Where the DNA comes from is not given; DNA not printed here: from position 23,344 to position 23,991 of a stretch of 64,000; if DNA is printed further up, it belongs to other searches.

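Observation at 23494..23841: DUF2829 (Tad2-like) gene: candidate anti-Thoeris signalling-molecule sponge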

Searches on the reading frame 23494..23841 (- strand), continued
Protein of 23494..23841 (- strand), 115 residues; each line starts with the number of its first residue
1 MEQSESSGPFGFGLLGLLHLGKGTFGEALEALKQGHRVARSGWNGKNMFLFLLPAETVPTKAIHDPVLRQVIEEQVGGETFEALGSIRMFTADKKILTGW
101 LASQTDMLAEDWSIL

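Call 30: find_related_loci(query=window:23494-23841:-, collection=genome_contigs, flank=8000)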
Query window:23494-23841:- (115 aa) in genome_contigs; peptide patterns used: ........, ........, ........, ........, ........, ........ (x = any residue, [..] = any of these).
356 stretches matched a pattern; 192 encode a relative of the query (tblastn E <= 1e-3); the best 80 are kept; 80 distinct loci.
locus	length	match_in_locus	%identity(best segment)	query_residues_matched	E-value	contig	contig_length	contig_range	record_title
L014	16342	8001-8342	74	9-115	4e-50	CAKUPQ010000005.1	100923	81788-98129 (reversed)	MAG: uncultured Flavobacteriaceae bacterium isolate REFINED_METABAT215_TOP10_CONTIGS_1500_ASSEMBLY_K77_MERGED__Nepal_MoB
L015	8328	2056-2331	84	24-115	2e-49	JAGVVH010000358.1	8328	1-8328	MAG: Bacteroidetes bacterium isolate WAS_Bin_9 WAS_Bin_9_scaffold_3814, whole genome shotgun sequence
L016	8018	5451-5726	83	24-115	4e-48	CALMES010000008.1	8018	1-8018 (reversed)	MAG TPA_asm: uncultured Candidatus Peregrinibacteria bacterium isolate SRR5676444_bin.3_CONCOCT_v1.1_MAG genome assembly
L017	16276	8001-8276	79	24-115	7e-48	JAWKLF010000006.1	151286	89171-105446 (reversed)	MAG: Chitinophagaceae bacterium isolate ABC1.87 ABC1.87.fa-6, whole genome shotgun sequence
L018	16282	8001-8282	76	22-115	4e-44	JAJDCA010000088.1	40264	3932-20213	MAG: Candidatus Omnitrophota bacterium isolate OFTM38 OFTM38_87, whole genome shotgun sequence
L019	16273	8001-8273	73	24-115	6e-40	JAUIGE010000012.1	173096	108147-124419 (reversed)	MAG: Bacteroidia bacterium isolate Co_bin.136 NODE_936_length_173096_cov_2.519561, whole genome shotgun sequence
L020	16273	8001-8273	71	24-115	2e-39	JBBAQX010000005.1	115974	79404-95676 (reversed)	MAG: Lysinibacter sp. isolate EUL_204 ctg5-EUL_204, whole genome shotgun sequence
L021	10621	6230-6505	63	25-115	4e-34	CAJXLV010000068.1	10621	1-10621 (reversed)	MAG TPA_asm: uncultured Bacteroidetes bacterium isolate SRR4030052_bin.20_MetaBAT_v2.12.1_MAG genome assembly, contig: N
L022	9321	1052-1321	64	24-115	2e-32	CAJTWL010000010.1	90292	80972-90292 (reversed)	MAG TPA_asm: uncultured Muribaculaceae bacterium isolate MGBC120897 genome assembly, contig: MGBC120897.10, whole genome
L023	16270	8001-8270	63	24-115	3e-32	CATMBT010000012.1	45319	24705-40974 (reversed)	MAG TPA_asm: uncultured Christensenella sp. isolate MGG00234_1678865633 genome assembly, contig: C4_167, whole genome sh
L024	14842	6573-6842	60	24-115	2e-32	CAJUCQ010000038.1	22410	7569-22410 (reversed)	MAG TPA_asm: uncultured Muribaculaceae bacterium isolate MGBC117087 genome assembly, contig: MGBC117087.38, whole genome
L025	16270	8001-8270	63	24-115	3e-32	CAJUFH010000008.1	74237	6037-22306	MAG TPA_asm: uncultured Muribaculaceae bacterium isolate MGBC128759 genome assembly, contig: MGBC128759.8, whole genome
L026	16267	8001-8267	64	25-115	4e-32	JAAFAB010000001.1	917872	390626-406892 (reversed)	MAG: Rhodobacteraceae bacterium isolate P03SWT1bin.7 NODE_1_length_917872_cov_25.6451, whole genome shotgun sequence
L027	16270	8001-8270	63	24-115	3e-32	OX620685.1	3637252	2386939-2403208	Muribaculaceae bacterium isolate Muribaculaceae sp. Strain X genome assembly, chromosome: 000000F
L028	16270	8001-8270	61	24-115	2e-31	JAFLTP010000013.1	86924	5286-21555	MAG: Muribaculaceae bacterium isolate HAN056 Seq13, whole genome shotgun sequence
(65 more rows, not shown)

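Call 35: predict_structure(alignment_id=A1)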
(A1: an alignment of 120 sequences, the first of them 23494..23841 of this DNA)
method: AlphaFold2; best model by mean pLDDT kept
length: 115 residues; sequences in the alignment: 120
mean_pLDDT: 64.7   pTM: 0.51
mean pLDDT of the five models: 64.7, 63.5, 61.8, 55.5, 54.4
residues with pLDDT >= 90: 0; 70-90: 54; 50-70: 39; < 50: 22
segments of 3 or more residues with pLDDT < 50: 1-12, 92-99
pLDDT, mean of each block of 10 residues (from residue 1): 41 64 80 78 64 66 71 71 55 44 70 80
secondary structure, 60 per line:
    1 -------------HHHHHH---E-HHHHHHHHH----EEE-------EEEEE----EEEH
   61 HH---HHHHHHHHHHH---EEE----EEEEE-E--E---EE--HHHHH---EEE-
elements in order: H14-19 H25-33 E38-40 E48-52 E57-59 H66-76 E80-82 E87-91 H104-108 E112-114

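Call 39: fold_search(model_id=the predicted structure, library=pdb)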
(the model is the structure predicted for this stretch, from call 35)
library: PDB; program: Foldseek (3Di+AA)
matches with E <= 10: 109; with E <= 0.001: 17
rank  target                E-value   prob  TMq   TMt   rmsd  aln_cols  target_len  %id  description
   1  8kbk_A                1.3e-06  1.00  0.47  0.51   6.4       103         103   44  Structure of AcrIIA7 complexed with 1',2'-cADPR and cGG (released 2024-08-07)
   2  8kbi_A                2.7e-06  1.00  0.45  0.49   6.2       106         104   42  Structure of apo-AcrIIA7 (released 2024-08-07)
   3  8wjd                  3.0e-06  1.00  0.48  0.53   6.3        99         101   41  Structure of SptTad2 complexed with cGG (released 2024-09-25)
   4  8kbj_A                4.7e-06  1.00  0.48  0.54   6.1        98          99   43  Structure of HgmTad2 complexed with 1',2'-cADPR (released 2024-08-21)
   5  8smg_A                1.3e-05  1.00  0.47  0.60   7.6        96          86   46  Structure of SPO1 phage Tad2 in complex with 1''-2' gcADPR (released 2023-11-22)
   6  8smf_A                2.8e-05  1.00  0.45  0.62   6.4        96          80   45  Structure of SPO1 phage Tad2 in complex with 1''-3' gcADPR (released 2023-11-22)
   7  8wje_D                3.9e-05  1.00  0.49  0.58   6.1       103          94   42  Structure of apo-SPO1 Tad2 (released 2024-09-25)
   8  8smf_F                4.4e-05  1.00  0.47  0.63   6.0        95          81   44  Structure of SPO1 phage Tad2 in complex with 1''-3' gcADPR (released 2023-11-22)
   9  8smf_D                5.0e-05  1.00  0.47  0.64   6.2        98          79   44  Structure of SPO1 phage Tad2 in complex with 1''-3' gcADPR (released 2023-11-22)
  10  8wje_A                5.3e-05  1.00  0.47  0.59   6.5        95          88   42  Structure of apo-SPO1 Tad2 (released 2024-09-25)
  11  8smf_B                5.6e-05  1.00  0.45  0.59   6.3       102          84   42  Structure of SPO1 phage Tad2 in complex with 1''-3' gcADPR (released 2023-11-22)
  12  8wje_B                6.0e-05  1.00  0.49  0.68   4.9        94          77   47  Structure of apo-SPO1 Tad2 (released 2024-09-25)
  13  9eib_B                6.8e-05  1.00  0.48  0.60   5.8        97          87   35  Structure of Myroides odoratus prophage anti-Thoeris 2 (ModTad2) in complex with hisADPR (released 2025-04-16)
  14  8wje_C                7.8e-05  1.00  0.48  0.56   6.3       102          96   44  Structure of apo-SPO1 Tad2 (released 2024-09-25)
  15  8sme_B                1.5e-04  1.00  0.46  0.65   6.3        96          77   45  Structure of SPO1 phage Tad2 in apo state (released 2023-11-22)
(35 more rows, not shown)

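Call 46: find_encoding_contigs(protein=P0011, flank=5000, max_places=3)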
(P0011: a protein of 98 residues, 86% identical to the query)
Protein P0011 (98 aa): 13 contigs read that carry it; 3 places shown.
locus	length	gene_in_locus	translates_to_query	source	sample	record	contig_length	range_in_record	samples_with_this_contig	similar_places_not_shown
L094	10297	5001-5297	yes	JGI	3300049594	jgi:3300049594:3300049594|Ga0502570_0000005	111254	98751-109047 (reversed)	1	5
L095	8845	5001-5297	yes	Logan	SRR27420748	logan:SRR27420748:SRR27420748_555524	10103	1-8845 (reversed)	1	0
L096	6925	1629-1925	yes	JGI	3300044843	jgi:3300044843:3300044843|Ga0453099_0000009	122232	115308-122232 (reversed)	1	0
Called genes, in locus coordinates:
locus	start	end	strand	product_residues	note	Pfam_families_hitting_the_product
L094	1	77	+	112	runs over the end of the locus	PF20475:DUF6717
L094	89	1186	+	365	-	PF04851:ResIII (weak), PF00271:Helicase_C (weak)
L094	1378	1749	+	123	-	-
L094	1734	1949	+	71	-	-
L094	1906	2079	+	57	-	-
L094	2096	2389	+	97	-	-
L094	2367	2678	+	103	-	-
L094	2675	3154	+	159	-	-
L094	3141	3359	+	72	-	PF24192:DUF7417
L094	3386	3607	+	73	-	-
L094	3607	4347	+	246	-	-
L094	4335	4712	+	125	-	-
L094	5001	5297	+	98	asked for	PF11195:Tad2-like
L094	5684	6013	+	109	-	-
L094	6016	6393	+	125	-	-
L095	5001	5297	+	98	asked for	PF11195:Tad2-like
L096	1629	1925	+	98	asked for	PF11195:Tad2-like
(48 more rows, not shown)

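Call 47: find_encoding_contigs(protein=P0004, flank=5000, max_places=2)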
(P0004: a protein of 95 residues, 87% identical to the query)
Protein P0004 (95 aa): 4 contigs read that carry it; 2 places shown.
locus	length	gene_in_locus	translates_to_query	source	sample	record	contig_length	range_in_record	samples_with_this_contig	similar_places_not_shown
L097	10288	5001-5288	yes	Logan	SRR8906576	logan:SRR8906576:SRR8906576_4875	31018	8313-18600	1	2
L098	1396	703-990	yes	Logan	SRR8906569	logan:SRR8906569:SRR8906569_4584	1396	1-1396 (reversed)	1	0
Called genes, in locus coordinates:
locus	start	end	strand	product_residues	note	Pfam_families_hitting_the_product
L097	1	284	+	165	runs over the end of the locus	PF08406:CbbQ_C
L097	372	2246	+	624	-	PF11775:CobT_C (faint)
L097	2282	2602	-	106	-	-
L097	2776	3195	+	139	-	PF00692:dUTPase, PF22769:DCD (weak)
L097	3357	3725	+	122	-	-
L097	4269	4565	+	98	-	-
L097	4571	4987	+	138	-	-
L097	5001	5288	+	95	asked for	PF11195:Tad2-like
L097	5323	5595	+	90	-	-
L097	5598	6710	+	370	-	PF04851:ResIII (weak), PF00271:Helicase_C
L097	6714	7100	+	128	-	-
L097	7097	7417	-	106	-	-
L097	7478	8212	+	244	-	PF03167:UDG (weak)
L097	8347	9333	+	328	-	PF03796:DnaB_C, PF00004:AAA (faint)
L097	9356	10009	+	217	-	-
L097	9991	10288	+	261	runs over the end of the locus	PF13479:AAA_24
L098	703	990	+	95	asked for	PF11195:Tad2-like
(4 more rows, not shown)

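Call 55: search_protein_representatives(protein=window:23494-23841:-)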
Query: 115 residues. Proteins with E-value up to 0.001 (for the whole library): 4496; up to 1e-10: 964; up to 1e-30: 27. The best 150 are listed.
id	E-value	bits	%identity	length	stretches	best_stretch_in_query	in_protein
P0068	1.5e-44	167.4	81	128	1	24-114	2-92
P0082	2.2e-44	166.8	85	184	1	24-114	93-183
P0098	3.9e-44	166.0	85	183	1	24-115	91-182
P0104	5.0e-44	165.7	81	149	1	24-114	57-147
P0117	7.5e-44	165.1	78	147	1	15-114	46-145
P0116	7.5e-44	165.1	83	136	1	24-115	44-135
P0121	7.6e-42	158.6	80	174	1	24-115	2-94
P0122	1.1e-41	158.1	77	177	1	23-115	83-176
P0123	3.3e-41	156.6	82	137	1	24-115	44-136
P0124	2.9e-40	153.5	77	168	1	24-115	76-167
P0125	1.2e-39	151.5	76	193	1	24-114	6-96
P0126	1.6e-39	151.1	75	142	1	20-114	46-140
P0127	6.5e-39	149.2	77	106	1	24-113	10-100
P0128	1.2e-38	148.3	76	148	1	24-114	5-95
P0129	2.6e-38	147.2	75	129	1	25-115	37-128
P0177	1.8e-25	105.8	61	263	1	19-115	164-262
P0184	1.4e-24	103.0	58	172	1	17-114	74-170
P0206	4.6e-23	98.1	66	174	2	4-63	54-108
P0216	5.0e-22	94.8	57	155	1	1-114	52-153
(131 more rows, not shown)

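Call 57: search_solved_structures(query=P0206, max_evalue=0.001, show_alignments=2)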
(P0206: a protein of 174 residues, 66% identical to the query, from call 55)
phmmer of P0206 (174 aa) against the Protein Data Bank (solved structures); distinct sequences matched with E-value up to 0.001: 7.
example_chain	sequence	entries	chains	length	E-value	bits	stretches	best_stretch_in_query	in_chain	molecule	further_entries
8kbi_A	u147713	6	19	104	7.4e-45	155.9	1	69-174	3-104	Inhibitor of Type II CRISPR-Cas system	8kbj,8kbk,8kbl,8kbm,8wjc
9kzr_A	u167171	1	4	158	2.1e-44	154.4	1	67-174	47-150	AcrIIA7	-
8wjd_A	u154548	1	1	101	2.2e-32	115.3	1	69-174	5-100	SptTad2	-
8wje_B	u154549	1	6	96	1.1e-15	61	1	60-106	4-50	Gp34.65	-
8sme_A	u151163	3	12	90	2.8e-15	59.6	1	68-106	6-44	Gp34.65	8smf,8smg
9eib_A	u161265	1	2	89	1.1e-13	54.3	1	69-101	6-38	Prophage anti-Thoeris 2 (ModTad2)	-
8v3e_E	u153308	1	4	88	1.2e-13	54.3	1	69-101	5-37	Tad2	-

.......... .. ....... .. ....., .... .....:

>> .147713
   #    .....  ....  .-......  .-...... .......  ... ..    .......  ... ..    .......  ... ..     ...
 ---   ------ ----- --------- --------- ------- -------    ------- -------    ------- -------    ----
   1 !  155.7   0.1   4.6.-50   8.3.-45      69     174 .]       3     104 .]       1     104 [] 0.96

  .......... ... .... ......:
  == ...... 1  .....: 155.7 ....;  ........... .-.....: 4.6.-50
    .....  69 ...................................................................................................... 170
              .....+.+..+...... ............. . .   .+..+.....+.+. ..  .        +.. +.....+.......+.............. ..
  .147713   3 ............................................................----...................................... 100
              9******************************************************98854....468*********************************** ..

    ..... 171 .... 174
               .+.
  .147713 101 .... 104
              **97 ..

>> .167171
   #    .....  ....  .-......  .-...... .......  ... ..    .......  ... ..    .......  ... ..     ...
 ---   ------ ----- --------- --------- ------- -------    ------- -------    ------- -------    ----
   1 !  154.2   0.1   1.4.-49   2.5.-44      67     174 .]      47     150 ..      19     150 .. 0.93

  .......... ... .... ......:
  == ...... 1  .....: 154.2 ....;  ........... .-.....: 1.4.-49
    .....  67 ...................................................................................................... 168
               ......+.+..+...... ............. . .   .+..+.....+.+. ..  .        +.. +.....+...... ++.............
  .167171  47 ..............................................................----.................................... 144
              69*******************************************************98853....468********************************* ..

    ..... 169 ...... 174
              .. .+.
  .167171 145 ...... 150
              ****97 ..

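Call 58: search_protein_families(library=pfam, proteins=[P0206, P0216, P0005, P0098, P0077, P0015, P0177, P0184], max_evalue=0.01)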
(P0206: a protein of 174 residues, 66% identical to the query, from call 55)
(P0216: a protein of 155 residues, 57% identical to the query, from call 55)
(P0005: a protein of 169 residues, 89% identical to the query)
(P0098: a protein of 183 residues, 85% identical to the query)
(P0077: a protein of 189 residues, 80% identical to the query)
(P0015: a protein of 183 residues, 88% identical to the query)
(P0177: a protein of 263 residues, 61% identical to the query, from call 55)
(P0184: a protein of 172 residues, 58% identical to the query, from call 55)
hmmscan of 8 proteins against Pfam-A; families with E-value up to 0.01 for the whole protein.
P0206 (174 aa): 1 family
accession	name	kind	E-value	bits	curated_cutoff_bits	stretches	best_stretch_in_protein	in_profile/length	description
PF11195.14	Tad2-like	-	1.2e-24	87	25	1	69-173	2-73/73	Thoeris anti-defense 2-like domain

P0216 (155 aa): 1 family
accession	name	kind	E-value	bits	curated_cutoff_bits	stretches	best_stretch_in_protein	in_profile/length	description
PF11195.14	Tad2-like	-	6.6e-26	91.1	25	1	70-154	2-73/73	Thoeris anti-defense 2-like domain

P0005 (169 aa): 2 families
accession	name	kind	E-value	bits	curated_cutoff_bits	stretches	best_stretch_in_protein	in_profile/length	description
PF11195.14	Tad2-like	-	5.9e-23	81.6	25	1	76-168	1-73/73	Thoeris anti-defense 2-like domain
PF05199.19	GMC_oxred_C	-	0.01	16.9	24.6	0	52-147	1-99/139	GMC oxidoreductase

P0098 (183 aa): 1 family
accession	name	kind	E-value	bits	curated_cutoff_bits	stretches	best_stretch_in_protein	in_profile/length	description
PF11195.14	Tad2-like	-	8.8e-21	74.7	25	1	91-182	2-73/73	Thoeris anti-defense 2-like domain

P0077 (189 aa): 1 family
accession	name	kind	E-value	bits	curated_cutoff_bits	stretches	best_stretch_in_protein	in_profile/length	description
PF11195.14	Tad2-like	-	1.4e-22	80.4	25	1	97-187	2-72/73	Thoeris anti-defense 2-like domain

P0015 (183 aa): 1 family
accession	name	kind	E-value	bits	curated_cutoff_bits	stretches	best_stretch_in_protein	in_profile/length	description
PF11195.14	Tad2-like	-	1.3e-21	77.3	25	1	92-182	2-72/73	Thoeris anti-defense 2-like domain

P0177 (263 aa): 1 family
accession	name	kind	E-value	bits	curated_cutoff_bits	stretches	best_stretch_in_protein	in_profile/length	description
PF11195.14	Tad2-like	-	1.1e-19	71.1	25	1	169-261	2-72/73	Thoeris anti-defense 2-like domain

P0184 (172 aa): 1 family
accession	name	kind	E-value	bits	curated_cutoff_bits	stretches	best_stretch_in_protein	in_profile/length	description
PF11195.14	Tad2-like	-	1.4e-21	77.2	25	1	82-171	2-73/73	Thoeris anti-defense 2-like domain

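Call 68: predict_structure(alignment_id=A4)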
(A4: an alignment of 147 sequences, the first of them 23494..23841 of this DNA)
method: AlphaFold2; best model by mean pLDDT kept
length: 115 residues; sequences in the alignment: 147
mean_pLDDT: 89.3   pTM: 0.78
mean pLDDT of the five models: 89.3, 88.8, 88.6, 88.0, 87.5
residues with pLDDT >= 90: 88; 70-90: 13; 50-70: 5; < 50: 9
segments of 3 or more residues with pLDDT < 50: 1-3, 6-11
pLDDT, mean of each block of 10 residues (from residue 1): 46 72 95 97 88 98 96 97 98 96 97 95
secondary structure, 60 per line:
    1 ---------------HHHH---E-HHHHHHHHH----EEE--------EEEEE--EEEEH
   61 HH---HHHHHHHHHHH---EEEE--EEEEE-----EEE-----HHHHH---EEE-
elements in order: H16-19 H25-33 E38-40 E49-53 E56-59 H66-76 E80-83 E86-90 E96-98 H104-108 E112-114
